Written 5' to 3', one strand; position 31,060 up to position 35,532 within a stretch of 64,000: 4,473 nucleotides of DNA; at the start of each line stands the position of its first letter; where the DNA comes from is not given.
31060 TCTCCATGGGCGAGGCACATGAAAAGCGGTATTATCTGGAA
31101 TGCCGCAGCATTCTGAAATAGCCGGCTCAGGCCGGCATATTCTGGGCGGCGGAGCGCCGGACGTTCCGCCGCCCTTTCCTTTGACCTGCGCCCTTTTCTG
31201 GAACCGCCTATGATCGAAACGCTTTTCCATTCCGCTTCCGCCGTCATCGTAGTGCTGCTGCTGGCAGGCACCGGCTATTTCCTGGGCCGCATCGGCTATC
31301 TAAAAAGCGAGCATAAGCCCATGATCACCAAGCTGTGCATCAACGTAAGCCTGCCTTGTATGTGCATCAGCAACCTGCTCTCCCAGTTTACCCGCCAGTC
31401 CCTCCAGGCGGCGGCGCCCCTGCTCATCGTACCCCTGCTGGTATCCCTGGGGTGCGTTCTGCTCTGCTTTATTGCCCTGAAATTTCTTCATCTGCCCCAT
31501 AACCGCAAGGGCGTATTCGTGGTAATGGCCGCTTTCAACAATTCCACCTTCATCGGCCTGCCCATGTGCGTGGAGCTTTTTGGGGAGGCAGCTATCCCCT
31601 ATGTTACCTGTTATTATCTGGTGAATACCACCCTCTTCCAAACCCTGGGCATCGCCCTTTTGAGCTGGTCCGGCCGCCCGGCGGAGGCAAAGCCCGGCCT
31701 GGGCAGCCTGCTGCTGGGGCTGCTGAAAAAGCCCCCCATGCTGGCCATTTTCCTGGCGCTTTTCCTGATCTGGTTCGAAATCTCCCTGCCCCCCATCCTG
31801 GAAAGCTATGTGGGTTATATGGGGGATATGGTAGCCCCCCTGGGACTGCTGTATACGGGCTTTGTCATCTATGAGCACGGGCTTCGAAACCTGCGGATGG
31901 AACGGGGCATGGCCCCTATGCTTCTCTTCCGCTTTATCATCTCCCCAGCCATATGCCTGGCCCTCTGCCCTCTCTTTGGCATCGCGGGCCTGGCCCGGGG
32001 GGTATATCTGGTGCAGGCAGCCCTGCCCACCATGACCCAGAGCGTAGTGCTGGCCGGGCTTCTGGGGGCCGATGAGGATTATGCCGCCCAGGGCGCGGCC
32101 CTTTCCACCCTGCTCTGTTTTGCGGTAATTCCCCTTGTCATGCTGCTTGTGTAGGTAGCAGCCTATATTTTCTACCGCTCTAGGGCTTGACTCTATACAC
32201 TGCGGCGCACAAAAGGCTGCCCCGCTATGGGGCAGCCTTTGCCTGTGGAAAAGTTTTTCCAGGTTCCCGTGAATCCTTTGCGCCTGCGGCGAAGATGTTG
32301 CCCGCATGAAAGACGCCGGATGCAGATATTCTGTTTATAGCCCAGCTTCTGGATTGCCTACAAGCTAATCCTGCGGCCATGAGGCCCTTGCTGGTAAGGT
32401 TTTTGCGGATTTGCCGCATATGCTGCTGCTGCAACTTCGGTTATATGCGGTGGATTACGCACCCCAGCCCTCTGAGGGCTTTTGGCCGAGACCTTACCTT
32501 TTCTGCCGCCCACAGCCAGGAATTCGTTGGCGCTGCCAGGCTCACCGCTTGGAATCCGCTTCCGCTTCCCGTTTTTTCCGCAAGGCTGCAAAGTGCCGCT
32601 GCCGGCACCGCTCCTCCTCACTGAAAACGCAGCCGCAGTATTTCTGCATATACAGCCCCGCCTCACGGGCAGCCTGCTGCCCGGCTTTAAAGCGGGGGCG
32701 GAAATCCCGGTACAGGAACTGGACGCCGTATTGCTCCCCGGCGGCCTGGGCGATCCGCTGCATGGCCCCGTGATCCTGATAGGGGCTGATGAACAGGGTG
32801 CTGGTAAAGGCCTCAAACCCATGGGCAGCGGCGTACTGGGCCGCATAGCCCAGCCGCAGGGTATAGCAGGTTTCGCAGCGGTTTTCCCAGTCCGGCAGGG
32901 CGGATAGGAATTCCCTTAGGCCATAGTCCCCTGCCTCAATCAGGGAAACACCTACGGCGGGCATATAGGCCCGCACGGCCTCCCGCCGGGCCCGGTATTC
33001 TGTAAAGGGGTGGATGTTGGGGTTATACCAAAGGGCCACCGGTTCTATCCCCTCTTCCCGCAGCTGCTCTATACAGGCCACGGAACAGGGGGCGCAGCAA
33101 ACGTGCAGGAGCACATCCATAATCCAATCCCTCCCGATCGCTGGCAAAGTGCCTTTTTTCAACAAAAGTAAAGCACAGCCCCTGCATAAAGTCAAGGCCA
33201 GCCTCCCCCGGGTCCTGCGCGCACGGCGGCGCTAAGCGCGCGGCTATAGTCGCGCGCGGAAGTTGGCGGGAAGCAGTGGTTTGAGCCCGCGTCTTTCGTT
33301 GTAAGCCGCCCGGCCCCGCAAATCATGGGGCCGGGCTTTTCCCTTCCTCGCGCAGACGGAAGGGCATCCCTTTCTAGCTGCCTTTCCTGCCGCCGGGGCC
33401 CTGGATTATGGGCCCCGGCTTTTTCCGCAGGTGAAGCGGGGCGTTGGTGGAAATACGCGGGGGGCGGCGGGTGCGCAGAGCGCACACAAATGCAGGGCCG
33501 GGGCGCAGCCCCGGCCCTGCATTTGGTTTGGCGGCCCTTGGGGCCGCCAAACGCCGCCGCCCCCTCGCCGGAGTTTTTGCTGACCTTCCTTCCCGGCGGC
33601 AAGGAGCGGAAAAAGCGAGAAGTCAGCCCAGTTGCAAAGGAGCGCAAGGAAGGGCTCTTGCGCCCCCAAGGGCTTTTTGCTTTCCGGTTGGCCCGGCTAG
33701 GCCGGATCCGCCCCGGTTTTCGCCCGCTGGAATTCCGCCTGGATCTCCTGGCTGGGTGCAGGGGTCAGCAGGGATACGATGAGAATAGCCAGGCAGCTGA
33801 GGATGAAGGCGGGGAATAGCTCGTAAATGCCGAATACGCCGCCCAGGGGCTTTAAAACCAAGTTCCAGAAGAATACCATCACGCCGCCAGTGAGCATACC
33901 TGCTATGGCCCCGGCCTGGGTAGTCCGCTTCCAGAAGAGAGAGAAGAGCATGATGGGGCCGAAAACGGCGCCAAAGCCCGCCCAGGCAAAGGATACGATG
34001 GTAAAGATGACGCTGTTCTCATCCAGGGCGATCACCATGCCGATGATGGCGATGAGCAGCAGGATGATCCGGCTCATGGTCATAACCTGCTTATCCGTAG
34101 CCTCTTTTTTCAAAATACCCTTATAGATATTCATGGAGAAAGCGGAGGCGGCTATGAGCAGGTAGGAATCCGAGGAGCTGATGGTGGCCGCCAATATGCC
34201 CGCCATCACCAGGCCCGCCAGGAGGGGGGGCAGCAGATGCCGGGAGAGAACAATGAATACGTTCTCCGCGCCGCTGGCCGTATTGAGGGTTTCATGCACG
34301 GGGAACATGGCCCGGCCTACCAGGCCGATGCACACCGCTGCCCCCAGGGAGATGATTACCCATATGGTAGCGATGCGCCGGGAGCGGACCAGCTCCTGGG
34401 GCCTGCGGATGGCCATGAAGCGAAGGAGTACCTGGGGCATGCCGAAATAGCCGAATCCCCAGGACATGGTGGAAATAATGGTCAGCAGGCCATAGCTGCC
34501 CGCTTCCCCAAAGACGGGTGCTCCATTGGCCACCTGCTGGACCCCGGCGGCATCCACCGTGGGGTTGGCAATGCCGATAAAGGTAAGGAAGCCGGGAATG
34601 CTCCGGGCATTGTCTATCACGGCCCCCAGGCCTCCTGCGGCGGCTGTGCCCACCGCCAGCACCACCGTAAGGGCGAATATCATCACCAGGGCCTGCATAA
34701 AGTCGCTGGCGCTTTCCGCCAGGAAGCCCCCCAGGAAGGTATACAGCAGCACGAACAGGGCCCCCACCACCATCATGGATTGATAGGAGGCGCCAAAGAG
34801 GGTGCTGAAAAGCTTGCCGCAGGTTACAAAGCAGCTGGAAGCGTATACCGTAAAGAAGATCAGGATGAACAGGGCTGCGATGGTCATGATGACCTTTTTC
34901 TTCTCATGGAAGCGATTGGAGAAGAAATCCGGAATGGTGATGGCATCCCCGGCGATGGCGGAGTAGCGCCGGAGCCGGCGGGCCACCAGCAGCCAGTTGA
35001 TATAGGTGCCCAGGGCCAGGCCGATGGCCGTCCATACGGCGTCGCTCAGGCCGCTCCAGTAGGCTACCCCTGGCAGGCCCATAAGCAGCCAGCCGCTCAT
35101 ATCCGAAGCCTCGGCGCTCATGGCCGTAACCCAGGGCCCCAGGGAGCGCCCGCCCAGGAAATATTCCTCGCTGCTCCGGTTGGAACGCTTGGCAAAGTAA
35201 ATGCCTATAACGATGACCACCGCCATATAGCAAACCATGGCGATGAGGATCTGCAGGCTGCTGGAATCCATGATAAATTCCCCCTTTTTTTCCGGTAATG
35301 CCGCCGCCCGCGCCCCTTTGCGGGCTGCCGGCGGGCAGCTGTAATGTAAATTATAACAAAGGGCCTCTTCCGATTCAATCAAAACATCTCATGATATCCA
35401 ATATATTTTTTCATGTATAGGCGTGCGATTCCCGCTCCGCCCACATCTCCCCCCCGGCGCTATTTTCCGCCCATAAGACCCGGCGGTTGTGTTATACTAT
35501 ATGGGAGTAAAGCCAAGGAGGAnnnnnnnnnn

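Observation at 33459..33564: A ~105-nt cassette (closing helix plus three perfect hairpins, a four-way junction) in 8 copies with mirrored, stem-preserving substitutions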

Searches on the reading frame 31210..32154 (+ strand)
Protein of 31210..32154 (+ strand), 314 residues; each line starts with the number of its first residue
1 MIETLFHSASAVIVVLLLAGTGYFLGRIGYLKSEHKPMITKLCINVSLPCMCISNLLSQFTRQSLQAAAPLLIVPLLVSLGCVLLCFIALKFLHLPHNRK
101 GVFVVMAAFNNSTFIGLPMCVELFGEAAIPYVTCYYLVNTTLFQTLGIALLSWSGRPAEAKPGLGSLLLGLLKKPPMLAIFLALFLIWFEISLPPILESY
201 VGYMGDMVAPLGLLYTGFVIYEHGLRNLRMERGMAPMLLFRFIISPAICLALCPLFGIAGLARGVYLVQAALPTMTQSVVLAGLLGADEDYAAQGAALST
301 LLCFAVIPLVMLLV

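Call 52: search_protein_families(library=pfam, proteins=[window:31210-32154:+])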
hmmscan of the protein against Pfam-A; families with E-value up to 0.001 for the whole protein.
window:31210-32154:+ (314 aa): 1 family
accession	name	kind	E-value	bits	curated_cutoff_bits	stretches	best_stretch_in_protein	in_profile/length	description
PF03547.23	Mem_trans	-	1.3e-30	106.7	25.7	1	10-310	4-342/343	Membrane transport protein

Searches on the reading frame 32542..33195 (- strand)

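Call 15: search_protein_families(library=pfam, proteins=[window:32542-33195:-])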
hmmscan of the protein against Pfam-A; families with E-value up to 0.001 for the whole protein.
window:32542-33195:- (217 aa): 1 family
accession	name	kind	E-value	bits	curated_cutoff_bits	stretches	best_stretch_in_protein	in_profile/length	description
PF02677.20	QueH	-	6.4e-58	196.2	23.5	1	28-195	1-175/175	Epoxyqueuosine reductase QueH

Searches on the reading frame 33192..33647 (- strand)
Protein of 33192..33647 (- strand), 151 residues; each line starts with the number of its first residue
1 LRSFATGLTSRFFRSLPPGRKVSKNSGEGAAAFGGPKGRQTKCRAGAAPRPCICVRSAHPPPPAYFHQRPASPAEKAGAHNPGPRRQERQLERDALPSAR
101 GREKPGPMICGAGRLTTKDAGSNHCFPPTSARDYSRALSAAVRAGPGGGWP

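Call 82: find_homologous_proteins(query=window:33192-33647:-, max_evalue=0.001)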
Query window:33192-33647:- (151 aa): 4 proteins with E <= 0.001 among 217 candidates.
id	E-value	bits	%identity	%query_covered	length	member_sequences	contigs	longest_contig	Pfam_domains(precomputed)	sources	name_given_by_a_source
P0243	8.4e-17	80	36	82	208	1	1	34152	-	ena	-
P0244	1.6e-15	76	68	39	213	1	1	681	PF02589.22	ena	-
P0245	2.0e-15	75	49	83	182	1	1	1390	-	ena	-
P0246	9.5e-14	70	61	34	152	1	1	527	-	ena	-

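Call 83: find_encoding_contigs(protein=P0243, flank=10000, max_places=3)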
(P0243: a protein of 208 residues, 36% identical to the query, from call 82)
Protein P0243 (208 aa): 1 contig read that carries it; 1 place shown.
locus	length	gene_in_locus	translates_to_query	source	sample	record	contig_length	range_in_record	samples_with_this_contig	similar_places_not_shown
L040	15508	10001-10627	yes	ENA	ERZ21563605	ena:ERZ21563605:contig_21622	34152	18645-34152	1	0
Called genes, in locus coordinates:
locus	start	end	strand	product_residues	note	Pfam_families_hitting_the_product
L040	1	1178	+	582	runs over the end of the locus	PF00664:ABC_membrane, PF00005:ABC_tran, PF02463:SMC_N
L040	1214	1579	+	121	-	PF01325:Fe_dep_repress, PF02742:Fe_dep_repr_C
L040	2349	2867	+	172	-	PF00440:TetR_N (weak)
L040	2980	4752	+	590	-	PF00664:ABC_membrane, PF02463:SMC_N (weak), PF00005:ABC_tran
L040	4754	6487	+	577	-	PF00664:ABC_membrane, PF00005:ABC_tran, PF02463:SMC_N (weak)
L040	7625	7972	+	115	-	PF06970:RepA_N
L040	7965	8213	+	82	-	-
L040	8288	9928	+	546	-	PF00239:Resolvase, PF07508:Recombinase, PF13408:Zn_ribbon_recom, PF14287:DUF4368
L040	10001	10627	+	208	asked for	-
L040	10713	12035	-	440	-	PF13646:HEAT_2 (weak), PF01170:UPF0020, PF06325:PrmA (weak), PF05175:MTS (weak), PF13649:Methyltransf_25, PF13847:Methyltransf_31 (weak)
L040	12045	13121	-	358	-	PF03033:Glyco_transf_28, PF04101:Glyco_tran_28_C, PF13528:Glyco_trans_1_3 (weak)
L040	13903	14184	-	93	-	-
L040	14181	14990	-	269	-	-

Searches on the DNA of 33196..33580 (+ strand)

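Call 73: search_dna_similar(query=window:33196-33580:+, collection=plasmids, mode=distant, max_rows=10)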
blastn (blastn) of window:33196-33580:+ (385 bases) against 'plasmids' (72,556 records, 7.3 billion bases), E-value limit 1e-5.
No match.

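Call 74: search_dna_similar(query=window:33196-33580:+, collection=phages, mode=distant, max_rows=10)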
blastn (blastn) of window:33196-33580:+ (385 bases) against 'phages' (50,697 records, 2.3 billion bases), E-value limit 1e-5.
No match.

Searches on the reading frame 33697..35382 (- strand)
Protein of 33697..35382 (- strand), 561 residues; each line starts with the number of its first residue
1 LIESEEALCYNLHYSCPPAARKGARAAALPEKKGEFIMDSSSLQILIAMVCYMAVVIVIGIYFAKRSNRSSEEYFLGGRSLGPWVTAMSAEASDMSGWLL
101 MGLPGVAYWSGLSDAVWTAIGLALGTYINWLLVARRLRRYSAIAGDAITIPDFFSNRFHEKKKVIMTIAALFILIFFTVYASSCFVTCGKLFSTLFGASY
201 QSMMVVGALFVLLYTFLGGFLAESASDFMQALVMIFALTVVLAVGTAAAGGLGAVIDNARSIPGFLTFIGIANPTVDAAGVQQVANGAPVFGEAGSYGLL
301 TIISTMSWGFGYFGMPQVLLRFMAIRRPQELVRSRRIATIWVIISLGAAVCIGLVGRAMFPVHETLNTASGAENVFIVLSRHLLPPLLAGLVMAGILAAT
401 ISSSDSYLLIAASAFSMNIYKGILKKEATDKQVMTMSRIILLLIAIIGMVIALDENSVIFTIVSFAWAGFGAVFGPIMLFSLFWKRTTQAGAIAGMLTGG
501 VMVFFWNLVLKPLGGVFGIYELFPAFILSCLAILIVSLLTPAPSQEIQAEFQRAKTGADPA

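Call 15: search_protein_families(library=pfam, proteins=[window:33697-35382:-])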
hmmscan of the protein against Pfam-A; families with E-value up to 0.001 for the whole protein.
window:33697-35382:- (561 aa): 1 family
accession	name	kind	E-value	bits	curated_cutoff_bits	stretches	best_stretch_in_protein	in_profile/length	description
PF00474.23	SSF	-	8.2e-89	298.7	22.8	1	74-499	1-406/406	Sodium:solute symporter family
